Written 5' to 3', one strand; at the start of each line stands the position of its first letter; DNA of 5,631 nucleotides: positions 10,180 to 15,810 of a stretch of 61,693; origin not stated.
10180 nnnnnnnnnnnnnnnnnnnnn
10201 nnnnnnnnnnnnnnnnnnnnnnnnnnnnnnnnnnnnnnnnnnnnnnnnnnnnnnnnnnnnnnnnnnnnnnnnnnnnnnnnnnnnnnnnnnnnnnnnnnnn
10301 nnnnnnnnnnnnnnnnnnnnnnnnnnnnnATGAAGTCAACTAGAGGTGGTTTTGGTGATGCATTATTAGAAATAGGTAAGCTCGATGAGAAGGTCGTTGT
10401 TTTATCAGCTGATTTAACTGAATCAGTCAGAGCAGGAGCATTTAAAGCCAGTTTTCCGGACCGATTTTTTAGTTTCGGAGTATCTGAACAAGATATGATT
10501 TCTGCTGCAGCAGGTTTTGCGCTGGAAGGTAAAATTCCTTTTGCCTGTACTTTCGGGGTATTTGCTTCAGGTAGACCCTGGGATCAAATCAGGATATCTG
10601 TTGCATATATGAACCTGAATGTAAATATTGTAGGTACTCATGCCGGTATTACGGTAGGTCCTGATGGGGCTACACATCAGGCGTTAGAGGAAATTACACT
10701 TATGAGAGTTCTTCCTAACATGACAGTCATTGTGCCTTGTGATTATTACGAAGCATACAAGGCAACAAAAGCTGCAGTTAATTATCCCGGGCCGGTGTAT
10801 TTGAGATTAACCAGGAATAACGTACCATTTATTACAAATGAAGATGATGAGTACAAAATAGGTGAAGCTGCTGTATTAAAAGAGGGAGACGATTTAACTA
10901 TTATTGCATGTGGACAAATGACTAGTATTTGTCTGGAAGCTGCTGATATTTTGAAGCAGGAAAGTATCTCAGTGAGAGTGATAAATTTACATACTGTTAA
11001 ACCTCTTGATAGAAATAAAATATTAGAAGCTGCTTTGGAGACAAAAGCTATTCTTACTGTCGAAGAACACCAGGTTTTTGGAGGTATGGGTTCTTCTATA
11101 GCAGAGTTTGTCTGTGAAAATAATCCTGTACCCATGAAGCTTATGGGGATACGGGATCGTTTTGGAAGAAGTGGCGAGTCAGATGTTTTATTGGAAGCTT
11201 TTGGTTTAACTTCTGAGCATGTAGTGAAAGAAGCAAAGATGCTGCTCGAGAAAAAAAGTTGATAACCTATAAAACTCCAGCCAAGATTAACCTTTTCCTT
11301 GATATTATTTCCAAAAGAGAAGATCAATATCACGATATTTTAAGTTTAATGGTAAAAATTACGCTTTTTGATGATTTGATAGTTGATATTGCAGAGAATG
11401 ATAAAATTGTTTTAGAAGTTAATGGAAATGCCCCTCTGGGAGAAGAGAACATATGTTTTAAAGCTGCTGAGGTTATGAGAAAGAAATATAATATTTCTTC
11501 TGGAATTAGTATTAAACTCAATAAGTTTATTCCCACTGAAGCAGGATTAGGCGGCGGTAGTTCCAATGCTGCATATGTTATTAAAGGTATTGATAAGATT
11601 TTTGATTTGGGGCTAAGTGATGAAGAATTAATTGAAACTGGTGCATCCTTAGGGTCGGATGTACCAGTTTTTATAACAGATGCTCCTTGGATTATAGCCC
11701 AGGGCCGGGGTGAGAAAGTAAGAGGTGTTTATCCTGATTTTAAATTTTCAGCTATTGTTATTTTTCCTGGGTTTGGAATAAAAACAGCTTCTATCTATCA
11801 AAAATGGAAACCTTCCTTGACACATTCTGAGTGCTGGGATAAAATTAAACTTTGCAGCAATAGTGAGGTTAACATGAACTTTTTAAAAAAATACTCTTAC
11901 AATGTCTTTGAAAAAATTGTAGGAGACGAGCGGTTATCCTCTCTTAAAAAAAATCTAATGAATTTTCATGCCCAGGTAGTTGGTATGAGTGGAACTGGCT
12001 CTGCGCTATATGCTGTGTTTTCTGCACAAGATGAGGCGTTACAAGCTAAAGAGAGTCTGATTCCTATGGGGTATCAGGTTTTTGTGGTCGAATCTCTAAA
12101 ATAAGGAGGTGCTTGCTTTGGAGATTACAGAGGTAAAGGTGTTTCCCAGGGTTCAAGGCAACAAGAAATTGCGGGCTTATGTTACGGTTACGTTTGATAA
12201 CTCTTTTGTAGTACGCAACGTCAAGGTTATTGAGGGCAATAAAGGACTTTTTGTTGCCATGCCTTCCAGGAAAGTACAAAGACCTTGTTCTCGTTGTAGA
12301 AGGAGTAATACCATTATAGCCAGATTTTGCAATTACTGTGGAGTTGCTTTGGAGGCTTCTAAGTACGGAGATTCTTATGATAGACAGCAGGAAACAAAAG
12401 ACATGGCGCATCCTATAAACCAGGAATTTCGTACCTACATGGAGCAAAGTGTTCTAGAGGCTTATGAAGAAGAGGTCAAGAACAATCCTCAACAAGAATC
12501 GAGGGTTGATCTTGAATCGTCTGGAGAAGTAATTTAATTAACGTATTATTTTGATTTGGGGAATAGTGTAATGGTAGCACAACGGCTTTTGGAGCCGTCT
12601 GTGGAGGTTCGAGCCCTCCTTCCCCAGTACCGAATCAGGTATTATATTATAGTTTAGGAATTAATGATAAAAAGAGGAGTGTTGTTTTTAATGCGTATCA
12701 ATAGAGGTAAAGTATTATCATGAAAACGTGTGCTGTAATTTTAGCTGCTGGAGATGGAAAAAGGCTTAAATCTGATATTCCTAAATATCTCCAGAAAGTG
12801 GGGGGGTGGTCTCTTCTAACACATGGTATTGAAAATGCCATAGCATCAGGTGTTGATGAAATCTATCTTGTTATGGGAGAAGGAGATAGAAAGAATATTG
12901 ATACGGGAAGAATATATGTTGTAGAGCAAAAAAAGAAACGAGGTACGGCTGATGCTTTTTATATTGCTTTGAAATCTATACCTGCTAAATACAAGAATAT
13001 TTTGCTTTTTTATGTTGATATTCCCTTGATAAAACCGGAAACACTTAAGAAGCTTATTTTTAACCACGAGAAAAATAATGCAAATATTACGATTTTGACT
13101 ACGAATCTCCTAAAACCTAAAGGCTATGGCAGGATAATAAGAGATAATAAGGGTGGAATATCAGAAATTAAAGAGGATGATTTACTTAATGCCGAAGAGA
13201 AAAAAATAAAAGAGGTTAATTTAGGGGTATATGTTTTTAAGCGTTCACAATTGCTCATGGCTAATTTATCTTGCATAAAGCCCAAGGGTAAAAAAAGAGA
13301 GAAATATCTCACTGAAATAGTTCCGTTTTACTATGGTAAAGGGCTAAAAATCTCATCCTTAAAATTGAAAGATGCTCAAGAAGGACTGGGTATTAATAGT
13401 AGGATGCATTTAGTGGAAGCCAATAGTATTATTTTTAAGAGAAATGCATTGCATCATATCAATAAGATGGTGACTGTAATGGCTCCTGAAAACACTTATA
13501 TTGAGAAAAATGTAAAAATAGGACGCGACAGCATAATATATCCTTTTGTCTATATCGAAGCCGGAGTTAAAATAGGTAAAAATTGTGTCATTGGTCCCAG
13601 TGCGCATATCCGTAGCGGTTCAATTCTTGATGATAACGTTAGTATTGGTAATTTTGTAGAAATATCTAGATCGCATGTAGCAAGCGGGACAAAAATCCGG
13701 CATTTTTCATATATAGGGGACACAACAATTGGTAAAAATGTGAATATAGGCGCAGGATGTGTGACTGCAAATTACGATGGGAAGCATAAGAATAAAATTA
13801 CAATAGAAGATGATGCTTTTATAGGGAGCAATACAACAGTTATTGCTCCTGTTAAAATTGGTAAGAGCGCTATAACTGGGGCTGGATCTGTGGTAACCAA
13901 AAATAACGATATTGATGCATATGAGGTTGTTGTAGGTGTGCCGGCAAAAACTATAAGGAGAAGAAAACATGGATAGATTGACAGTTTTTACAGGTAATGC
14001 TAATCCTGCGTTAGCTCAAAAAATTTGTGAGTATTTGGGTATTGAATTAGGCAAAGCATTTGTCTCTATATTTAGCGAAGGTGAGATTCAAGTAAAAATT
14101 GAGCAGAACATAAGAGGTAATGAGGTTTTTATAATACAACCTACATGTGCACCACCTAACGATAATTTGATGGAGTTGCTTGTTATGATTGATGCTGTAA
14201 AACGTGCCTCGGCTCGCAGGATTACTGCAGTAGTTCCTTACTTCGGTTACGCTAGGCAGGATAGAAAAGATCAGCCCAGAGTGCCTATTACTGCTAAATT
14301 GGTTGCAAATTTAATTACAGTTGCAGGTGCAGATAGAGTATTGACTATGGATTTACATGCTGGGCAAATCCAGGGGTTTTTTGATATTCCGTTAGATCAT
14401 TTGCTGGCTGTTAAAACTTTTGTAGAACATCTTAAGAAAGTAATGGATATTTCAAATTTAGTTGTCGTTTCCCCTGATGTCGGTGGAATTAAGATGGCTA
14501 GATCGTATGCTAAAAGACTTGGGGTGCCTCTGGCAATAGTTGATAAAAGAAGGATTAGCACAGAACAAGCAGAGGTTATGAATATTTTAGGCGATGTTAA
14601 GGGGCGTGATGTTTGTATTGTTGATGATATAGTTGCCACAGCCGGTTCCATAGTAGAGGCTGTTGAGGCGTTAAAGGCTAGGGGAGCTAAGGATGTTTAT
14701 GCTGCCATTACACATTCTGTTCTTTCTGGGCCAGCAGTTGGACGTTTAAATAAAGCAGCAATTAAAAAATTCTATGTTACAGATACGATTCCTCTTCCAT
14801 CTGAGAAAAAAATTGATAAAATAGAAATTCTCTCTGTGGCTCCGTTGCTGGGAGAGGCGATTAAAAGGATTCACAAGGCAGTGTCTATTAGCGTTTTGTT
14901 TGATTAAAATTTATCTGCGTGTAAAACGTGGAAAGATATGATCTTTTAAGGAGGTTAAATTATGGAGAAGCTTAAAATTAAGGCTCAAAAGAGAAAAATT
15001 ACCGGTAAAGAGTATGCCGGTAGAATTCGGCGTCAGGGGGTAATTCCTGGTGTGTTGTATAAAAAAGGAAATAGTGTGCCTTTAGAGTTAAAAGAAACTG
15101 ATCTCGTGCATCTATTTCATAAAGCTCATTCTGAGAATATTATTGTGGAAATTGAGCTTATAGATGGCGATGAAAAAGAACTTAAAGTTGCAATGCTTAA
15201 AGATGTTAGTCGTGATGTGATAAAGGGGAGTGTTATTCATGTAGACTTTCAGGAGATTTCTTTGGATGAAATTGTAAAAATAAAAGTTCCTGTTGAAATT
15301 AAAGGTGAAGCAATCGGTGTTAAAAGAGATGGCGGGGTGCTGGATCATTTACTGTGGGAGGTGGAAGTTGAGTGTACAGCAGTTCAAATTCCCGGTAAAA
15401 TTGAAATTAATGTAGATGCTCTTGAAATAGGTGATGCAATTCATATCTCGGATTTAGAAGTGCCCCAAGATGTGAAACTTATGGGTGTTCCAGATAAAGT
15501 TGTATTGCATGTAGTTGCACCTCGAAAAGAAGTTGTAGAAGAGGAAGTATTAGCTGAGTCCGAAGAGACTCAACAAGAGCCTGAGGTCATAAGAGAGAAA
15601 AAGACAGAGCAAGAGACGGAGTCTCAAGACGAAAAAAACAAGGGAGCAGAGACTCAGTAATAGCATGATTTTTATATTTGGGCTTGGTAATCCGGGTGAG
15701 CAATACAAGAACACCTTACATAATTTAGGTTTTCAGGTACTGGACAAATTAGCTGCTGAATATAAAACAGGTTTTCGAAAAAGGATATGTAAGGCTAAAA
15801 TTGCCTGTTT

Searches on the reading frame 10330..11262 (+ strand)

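Call 52: search_protein_families(library=pfam, proteins=[window:10330-11262:+], max_evalue=0.00001)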
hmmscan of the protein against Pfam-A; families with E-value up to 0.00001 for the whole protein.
window:10330-11262:+ (310 aa): 3 families
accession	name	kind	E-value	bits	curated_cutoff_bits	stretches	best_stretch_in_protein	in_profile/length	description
PF02779.29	Transket_pyr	-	3.5e-47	160.7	27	1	3-166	4-173/174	Transketolase, pyrimidine binding domain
PF02780.25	Transketolase_C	-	2.2e-33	115.2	25.9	1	178-298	1-124/124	Transketolase, C-terminal domain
PF22613.1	Transketolase_C_1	-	1.3e-08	35.5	27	1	185-294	10-113/113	Transketolase-like TK C-terminal domain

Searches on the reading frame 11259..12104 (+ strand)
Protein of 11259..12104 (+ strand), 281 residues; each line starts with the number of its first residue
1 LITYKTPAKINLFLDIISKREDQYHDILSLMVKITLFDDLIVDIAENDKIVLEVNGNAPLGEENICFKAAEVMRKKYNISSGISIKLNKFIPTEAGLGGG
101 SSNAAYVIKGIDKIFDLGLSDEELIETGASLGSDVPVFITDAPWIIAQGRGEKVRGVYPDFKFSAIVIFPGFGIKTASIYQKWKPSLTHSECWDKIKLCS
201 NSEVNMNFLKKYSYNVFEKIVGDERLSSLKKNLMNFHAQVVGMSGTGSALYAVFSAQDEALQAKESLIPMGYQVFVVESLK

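Call 52: search_protein_families(library=pfam, proteins=[window:11259-12104:+], max_evalue=0.00001)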
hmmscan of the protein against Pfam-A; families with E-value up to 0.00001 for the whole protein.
window:11259-12104:+ (281 aa): 1 family
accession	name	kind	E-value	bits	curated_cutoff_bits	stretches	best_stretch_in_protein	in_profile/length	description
PF00288.32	GHMP_kinases_N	-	8.4e-15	55.2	22.3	1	64-139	1-84/87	GHMP kinases N terminal domain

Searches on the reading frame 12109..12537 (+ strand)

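Call 52: search_protein_families(library=pfam, proteins=[window:12109-12537:+], max_evalue=0.00001)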
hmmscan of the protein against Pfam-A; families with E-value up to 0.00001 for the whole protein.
window:12109-12537:+ (142 aa): 1 family
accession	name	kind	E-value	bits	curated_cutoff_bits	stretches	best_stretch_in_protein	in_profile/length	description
PF04026.17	SpoVG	-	3.6e-29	101.2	29.6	1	5-121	2-82/82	SpoVG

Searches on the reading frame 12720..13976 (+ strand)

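Call 52: search_protein_families(library=pfam, proteins=[window:12720-13976:+], max_evalue=0.00001)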
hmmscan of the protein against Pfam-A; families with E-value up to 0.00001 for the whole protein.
window:12720-13976:+ (418 aa): 6 families
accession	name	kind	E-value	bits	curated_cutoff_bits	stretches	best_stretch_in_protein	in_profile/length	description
PF00132.30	Hexapep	-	9.9e-29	98.3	27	2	282-316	1-35/36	Bacterial transferase hexapeptide (six repeats)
PF12804.13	NTP_transf_3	-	1.7e-17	64.5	27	1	5-129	1-124/160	MobA-like NTP transferase domain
PF00483.29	NTP_transferase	-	1.3e-16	61.3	21.2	1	5-209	2-214/245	Nucleotidyl transferase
PF14602.12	Hexapep_2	-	4.1e-14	52.4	27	1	360-394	2-34/34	Hexapeptide repeat of succinyl-transferase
PF25084.1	LbH_EIF2B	-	7.5e-12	45.6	54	1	247-346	4-102/105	EIF2B subunit epsilon LbH domain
PF01128.25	IspD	-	3.4e-10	40.5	27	1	4-126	2-128/221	2-C-methyl-D-erythritol 4-phosphate cytidylyltransferase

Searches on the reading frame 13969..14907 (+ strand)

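Call 52: search_protein_families(library=pfam, proteins=[window:13969-14907:+], max_evalue=0.00001)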
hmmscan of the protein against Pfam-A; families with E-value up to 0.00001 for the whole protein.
window:13969-14907:+ (312 aa): 3 families
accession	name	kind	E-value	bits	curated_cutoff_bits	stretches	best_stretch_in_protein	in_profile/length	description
PF13793.12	Pribosyltran_N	-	1e-58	196.7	25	1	5-120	2-117/117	N-terminal domain of ribose phosphate pyrophosphokinase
PF14572.12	Pribosyl_synth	-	9.9e-27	94.5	27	1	200-311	71-183/184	Phosphoribosyl synthetase-associated domain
PF00156.33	Pribosyltran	-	2.4e-20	72.9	26.3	1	157-254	25-129/158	Phosphoribosyl transferase domain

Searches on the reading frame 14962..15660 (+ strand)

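Call 52: search_protein_families(library=pfam, proteins=[window:14962-15660:+], max_evalue=0.00001)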
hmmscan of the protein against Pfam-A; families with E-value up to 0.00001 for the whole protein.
window:14962-15660:+ (232 aa): 2 families
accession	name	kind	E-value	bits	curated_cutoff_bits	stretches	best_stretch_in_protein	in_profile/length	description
PF14693.11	Ribosomal_TL5_C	-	1.3e-25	90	27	1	105-188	2-84/84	Ribosomal protein TL5, C-terminal domain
PF01386.24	Ribosomal_L25p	-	2.6e-19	69.9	23.6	1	6-96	1-82/82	Ribosomal L25p family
